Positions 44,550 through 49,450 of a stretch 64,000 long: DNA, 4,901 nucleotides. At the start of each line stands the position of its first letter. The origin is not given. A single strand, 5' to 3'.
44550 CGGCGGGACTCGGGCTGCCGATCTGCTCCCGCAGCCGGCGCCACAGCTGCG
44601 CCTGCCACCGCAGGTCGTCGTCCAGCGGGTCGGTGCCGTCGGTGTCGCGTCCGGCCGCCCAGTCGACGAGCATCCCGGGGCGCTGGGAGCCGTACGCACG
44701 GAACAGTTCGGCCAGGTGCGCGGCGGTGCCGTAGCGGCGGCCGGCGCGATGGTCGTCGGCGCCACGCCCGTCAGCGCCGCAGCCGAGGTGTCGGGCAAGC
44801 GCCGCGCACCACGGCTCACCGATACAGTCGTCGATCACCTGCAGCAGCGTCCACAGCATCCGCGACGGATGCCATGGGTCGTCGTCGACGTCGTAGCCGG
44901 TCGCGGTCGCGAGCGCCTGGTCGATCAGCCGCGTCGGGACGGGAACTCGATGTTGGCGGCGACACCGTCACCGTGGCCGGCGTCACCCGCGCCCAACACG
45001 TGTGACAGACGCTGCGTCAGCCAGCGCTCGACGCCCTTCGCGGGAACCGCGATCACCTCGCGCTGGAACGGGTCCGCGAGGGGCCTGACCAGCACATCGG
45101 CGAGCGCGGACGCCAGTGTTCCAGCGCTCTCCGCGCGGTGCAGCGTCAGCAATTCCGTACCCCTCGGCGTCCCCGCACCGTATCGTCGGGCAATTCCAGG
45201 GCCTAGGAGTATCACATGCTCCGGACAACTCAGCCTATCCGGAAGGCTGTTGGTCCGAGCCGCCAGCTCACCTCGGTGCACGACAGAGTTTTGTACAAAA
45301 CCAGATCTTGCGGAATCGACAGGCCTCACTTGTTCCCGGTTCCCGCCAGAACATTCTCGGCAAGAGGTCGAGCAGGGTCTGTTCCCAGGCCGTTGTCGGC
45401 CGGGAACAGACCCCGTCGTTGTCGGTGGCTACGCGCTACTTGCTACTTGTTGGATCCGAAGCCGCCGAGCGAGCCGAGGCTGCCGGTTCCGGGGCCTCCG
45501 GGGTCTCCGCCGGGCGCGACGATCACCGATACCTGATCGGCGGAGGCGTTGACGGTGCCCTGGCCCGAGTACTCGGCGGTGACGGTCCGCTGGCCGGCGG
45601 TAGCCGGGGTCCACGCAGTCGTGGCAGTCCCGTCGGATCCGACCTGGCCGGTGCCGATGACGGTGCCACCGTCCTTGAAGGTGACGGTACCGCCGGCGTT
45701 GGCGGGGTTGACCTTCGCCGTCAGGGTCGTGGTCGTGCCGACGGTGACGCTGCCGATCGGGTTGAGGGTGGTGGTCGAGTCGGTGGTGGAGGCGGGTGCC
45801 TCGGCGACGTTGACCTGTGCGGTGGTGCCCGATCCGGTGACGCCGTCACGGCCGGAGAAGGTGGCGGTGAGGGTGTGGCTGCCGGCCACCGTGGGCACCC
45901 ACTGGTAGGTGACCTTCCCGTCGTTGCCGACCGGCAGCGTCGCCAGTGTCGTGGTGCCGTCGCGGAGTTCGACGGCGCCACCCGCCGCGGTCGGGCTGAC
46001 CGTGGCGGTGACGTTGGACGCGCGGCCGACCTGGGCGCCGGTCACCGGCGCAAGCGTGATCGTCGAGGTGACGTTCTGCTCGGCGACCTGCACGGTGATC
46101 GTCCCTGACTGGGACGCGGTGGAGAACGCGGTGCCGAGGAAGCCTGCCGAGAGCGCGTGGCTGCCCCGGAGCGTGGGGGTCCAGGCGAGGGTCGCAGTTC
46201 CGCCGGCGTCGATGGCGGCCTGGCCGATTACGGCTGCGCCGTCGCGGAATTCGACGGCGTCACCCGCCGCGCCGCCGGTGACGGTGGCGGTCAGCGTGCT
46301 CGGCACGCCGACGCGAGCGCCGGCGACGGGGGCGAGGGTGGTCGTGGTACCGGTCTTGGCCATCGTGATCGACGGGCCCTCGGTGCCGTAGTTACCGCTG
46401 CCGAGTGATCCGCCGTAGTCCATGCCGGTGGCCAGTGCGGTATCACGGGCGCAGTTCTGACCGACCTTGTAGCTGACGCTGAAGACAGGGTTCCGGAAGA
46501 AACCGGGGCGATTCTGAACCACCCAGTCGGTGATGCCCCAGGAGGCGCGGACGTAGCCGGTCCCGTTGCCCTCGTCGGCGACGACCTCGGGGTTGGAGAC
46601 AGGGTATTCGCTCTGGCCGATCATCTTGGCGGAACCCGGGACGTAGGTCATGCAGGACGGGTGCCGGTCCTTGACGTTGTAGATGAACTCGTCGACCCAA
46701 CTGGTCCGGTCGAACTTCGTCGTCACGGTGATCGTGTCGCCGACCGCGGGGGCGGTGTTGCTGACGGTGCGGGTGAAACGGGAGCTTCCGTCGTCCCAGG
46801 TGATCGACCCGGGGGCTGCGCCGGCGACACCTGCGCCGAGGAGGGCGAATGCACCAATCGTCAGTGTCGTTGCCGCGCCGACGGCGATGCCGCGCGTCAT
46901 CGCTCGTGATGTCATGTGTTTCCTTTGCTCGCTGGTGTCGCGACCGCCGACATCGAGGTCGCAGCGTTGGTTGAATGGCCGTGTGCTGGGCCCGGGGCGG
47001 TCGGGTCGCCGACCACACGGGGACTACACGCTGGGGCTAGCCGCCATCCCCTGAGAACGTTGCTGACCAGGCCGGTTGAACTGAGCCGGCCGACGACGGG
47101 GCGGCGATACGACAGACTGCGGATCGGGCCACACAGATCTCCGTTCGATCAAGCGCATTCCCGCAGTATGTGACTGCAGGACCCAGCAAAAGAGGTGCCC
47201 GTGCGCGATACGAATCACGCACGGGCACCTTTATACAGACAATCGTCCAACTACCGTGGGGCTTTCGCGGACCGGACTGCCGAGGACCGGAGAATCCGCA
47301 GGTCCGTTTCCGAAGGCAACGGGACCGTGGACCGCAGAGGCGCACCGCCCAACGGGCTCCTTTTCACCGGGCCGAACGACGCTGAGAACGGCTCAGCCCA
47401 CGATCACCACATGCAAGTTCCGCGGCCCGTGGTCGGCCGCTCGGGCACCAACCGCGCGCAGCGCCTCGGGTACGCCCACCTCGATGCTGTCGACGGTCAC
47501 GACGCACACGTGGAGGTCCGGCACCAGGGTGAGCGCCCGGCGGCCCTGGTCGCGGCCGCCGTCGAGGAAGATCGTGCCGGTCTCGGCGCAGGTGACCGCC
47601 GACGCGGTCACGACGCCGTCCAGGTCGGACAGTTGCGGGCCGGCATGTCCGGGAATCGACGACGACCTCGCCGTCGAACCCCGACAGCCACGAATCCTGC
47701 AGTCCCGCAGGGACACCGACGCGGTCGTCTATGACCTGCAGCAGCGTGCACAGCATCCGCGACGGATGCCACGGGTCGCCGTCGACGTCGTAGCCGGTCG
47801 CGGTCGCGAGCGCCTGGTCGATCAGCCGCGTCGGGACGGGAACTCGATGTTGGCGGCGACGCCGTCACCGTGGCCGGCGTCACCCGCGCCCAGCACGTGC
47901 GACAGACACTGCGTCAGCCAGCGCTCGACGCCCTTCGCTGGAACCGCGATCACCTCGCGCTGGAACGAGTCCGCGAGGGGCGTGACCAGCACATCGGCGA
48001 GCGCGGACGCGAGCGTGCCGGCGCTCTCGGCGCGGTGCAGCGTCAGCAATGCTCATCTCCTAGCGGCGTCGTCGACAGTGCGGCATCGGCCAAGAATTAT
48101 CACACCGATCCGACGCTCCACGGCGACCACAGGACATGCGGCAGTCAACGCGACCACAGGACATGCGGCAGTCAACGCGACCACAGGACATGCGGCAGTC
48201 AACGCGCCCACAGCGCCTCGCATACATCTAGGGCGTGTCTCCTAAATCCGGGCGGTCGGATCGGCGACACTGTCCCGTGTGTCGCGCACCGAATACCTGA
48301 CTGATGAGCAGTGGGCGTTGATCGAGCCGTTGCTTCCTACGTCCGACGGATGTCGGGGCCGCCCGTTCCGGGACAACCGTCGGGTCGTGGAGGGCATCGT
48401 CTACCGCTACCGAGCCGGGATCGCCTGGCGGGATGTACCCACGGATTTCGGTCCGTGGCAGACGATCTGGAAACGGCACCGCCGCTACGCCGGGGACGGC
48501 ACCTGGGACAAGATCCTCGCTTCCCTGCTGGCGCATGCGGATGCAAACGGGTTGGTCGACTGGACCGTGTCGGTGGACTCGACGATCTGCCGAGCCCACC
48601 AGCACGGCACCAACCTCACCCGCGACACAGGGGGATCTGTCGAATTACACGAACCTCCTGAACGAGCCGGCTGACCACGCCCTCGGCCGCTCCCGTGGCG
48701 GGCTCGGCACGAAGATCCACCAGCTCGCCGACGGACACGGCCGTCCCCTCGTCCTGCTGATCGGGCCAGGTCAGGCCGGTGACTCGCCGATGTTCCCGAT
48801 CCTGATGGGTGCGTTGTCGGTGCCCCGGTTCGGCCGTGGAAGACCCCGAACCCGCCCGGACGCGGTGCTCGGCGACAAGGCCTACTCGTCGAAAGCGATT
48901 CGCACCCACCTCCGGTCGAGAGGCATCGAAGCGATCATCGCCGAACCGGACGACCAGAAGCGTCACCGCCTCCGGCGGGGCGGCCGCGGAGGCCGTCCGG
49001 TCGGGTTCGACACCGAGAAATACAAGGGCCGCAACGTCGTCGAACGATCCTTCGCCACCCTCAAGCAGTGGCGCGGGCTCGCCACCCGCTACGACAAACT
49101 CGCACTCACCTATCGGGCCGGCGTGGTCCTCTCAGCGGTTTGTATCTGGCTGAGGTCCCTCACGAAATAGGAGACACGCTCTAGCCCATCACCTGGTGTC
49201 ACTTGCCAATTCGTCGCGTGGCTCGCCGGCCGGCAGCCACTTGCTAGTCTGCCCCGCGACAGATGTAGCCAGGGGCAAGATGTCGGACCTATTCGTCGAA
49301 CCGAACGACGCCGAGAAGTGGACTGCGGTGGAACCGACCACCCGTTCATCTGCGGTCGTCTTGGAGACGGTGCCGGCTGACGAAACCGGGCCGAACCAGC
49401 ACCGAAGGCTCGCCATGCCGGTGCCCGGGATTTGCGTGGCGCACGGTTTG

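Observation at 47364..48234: Recombination scar: duplicated recC 5' end fused to a third lutC copy, a perfect 27-bp x3 tandem repeat, then an IS5-family element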

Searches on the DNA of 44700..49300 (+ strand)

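Call 10: search_dna_similar(query=window:44700-49300:+, collection=plasmids, mode=near, max_rows=20)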
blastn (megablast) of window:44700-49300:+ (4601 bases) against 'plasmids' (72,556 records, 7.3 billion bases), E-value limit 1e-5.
Records with a match: 5; places in all: 6; records where one place covers at least 80% of the query: 0.
Best place of each record, by identity: 90-95% 3; 80-90% 1; 60-80% 1.
By first word of the organism name: Streptomyces 3; Prescottella 1; Pseudonocardia 1.
By predicted mobility (MOB-suite, as given by PLSDB): non-mobilizable 4; mobilizable 1.
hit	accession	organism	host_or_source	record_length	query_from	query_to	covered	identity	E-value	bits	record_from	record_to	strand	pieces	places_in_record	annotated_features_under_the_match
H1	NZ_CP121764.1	Prescottella equi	soil,soil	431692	3529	4485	21%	86.9%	0e+0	1070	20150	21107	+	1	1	none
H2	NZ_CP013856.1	Pseudonocardia sp. HH130630-07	Apsterostigma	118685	3529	4192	14%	74.2%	2e-66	263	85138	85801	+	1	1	none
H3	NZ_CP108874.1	Streptomyces sp. NBC_00826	-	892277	4360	4398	1%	94.9%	7e-6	62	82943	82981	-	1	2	none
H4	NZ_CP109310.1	Streptomyces cyaneofuscatus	-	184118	4360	4398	1%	94.9%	7e-6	62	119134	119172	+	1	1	none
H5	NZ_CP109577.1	Streptomyces sp. NBC_01369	-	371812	4360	4398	1%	94.9%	7e-6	62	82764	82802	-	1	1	none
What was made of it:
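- Tried and rejected: Plasmid search matched only the IS (call 10).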

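Call 48: get_annotated_region(hit=H1, flank=1500)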
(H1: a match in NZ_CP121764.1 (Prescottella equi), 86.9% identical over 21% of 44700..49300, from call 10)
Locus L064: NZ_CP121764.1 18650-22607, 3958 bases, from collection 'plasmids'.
description: Prescottella equi strain WH99 plasmid p1-WH99, complete sequence
organism: Prescottella equi (NCBI taxid 43767)
taxonomy: Bacteria; Actinomycetota; Actinomycetes; Mycobacteriales; Nocardiaceae; Prescottella; Prescottella equi
host: -; source: soil,soil; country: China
typing (MOB-suite, as given by PLSDB): non-mobilizable
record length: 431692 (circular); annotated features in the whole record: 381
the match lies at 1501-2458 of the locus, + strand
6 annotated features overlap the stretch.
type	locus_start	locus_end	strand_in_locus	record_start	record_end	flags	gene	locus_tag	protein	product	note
CDS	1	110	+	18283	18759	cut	-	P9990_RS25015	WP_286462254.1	MaoC family dehydratase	-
CDS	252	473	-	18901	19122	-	-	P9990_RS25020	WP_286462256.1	hypothetical protein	-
CDS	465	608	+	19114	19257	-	-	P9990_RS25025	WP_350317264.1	winged helix-turn-helix transcriptional regulator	-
CDS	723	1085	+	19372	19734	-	-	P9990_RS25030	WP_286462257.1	hypothetical protein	-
CDS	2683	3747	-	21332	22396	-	-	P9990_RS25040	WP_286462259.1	hypothetical protein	-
CDS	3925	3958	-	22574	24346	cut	-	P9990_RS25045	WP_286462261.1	YiiX/YebB-like N1pC/P60 family cysteine hydrolase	-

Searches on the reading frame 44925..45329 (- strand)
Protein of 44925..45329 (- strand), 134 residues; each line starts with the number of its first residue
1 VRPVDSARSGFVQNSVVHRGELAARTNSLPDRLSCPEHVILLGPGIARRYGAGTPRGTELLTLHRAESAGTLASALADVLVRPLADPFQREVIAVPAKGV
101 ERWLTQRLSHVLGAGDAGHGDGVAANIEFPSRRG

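Call 6: search_protein_families(library=pfam, proteins=[window:44925-45329:-], max_evalue=0.01)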
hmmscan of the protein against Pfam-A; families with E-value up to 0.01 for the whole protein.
window:44925-45329:- (134 aa): 1 family
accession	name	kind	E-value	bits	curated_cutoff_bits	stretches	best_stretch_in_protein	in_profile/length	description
PF04257.20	Exonuc_V_gamma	-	1.8e-13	50.8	25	1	61-131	1-62/314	Exodeoxyribonuclease V, gamma subunit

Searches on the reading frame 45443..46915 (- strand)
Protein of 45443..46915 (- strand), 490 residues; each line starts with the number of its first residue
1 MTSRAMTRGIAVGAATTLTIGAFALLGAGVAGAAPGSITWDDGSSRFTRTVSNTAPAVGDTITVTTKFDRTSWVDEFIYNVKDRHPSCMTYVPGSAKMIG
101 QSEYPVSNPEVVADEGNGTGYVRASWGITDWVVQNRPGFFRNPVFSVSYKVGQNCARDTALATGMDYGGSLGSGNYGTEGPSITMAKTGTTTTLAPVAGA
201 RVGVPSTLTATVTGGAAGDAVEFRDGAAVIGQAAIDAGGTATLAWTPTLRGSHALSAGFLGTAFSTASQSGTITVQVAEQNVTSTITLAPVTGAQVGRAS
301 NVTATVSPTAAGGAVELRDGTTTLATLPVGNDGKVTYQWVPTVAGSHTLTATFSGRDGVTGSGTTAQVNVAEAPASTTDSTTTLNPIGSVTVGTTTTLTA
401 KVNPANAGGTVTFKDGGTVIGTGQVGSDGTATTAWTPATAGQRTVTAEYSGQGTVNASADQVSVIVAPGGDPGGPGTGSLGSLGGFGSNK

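Call 6: search_protein_families(library=pfam, proteins=[window:45443-46915:-], max_evalue=0.01)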
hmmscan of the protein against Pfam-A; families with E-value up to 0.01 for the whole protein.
window:45443-46915:- (490 aa): 2 families
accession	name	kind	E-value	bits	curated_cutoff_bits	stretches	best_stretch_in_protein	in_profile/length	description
PF16640.11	Big_3_5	-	3e-35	121.1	35.5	3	389-466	7-87/88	Bacterial Ig-like domain (group 3)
PF00630.25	Filamin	-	0.0027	18.9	26.9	0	324-357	53-86/93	Filamin/ABP280 repeat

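Call 9: find_encoding_contigs(protein=window:45443-46915:-, flank=10000, max_places=10)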
Protein window:45443-46915:- (490 aa): no gene with exactly this product is on record in the collection.

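Call 58: search_protein_families(library=ncbifam, proteins=[window:45443-46915:-], max_evalue=0.001)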
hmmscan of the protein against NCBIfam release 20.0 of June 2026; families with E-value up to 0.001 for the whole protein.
window:45443-46915:- (490 aa): 0 families

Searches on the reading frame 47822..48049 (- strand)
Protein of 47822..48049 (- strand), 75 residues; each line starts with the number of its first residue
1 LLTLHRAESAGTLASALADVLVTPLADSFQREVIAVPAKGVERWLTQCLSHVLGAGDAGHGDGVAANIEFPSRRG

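Call 6: search_protein_families(library=pfam, proteins=[window:47822-48049:-], max_evalue=0.01)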
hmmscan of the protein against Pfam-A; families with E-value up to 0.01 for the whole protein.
window:47822-48049:- (75 aa): 1 family
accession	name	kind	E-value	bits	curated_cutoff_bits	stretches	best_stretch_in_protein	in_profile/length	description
PF04257.20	Exonuc_V_gamma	-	2.1e-12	47.3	25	1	2-72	1-62/314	Exodeoxyribonuclease V, gamma subunit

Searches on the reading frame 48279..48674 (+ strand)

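Call 6: search_protein_families(library=pfam, proteins=[window:48279-48674:+], max_evalue=0.01)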
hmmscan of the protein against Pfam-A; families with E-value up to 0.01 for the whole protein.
window:48279-48674:+ (131 aa): 1 family
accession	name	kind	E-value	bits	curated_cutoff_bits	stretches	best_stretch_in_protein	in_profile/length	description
PF13340.11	DUF4096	-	2.1e-28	98.8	34.3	1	7-79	1-75/76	Putative transposase of IS4/5 family (DUF4096)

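Call 58: search_protein_families(library=ncbifam, proteins=[window:48279-48674:+], max_evalue=0.001)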
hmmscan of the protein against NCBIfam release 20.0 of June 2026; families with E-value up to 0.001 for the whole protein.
window:48279-48674:+ (131 aa): 1 family
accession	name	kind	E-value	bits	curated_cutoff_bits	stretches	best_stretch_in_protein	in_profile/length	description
NF033580.1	transpos_IS5_3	equivalog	1.2e-34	120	110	1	6-116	4-111/258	IS5 family transposase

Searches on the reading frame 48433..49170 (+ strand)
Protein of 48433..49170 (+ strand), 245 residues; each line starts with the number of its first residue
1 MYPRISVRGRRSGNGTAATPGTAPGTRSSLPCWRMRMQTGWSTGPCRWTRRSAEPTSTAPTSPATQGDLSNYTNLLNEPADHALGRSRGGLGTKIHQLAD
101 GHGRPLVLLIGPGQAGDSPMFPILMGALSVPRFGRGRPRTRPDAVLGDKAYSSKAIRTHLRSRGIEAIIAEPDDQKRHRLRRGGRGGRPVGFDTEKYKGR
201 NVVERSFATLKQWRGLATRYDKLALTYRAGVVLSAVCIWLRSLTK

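Call 6: search_protein_families(library=pfam, proteins=[window:48433-49170:+], max_evalue=0.01)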
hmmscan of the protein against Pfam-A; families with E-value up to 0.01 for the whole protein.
window:48433-49170:+ (245 aa): 2 families
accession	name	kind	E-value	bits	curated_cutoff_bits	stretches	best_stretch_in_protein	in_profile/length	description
PF01609.27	DDE_Tnp_1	-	2.2e-15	57.4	23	1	88-225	33-186/200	Transposase DDE domain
PF13586.12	DDE_Tnp_1_2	-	2.1e-10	41.3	29.2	1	145-241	1-86/86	Transposase DDE domain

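Call 26: find_encoding_contigs(protein=window:48433-49170:+, flank=3000, max_places=10)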
Protein window:48433-49170:+ (245 aa): no gene with exactly this product is on record in the collection.

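Call 58: search_protein_families(library=ncbifam, proteins=[window:48433-49170:+], max_evalue=0.001)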
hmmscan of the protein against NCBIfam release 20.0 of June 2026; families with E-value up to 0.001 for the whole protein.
window:48433-49170:+ (245 aa): 5 families
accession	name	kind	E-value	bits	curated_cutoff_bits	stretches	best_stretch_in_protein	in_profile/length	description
NF033580.1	transpos_IS5_3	equivalog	4.2e-38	131.4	110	1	79-240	114-258/258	IS5 family transposase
NF033581.1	transpos_IS5_4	equivalog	3.7e-08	33.1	140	1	91-220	153-265/285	IS5 family transposase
NF033551.1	transpos_IS1182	equivalog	1.9e-07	30.4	270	0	140-178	310-347/488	IS1182 family transposase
NF033579.1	transpos_IS5_2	equivalog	4.6e-06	26.3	140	1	140-219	180-267/289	IS5 family transposase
NF033578.1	transpos_IS5_1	equivalog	0.0009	18.5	275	0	140-244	326-417/419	IS5 family transposase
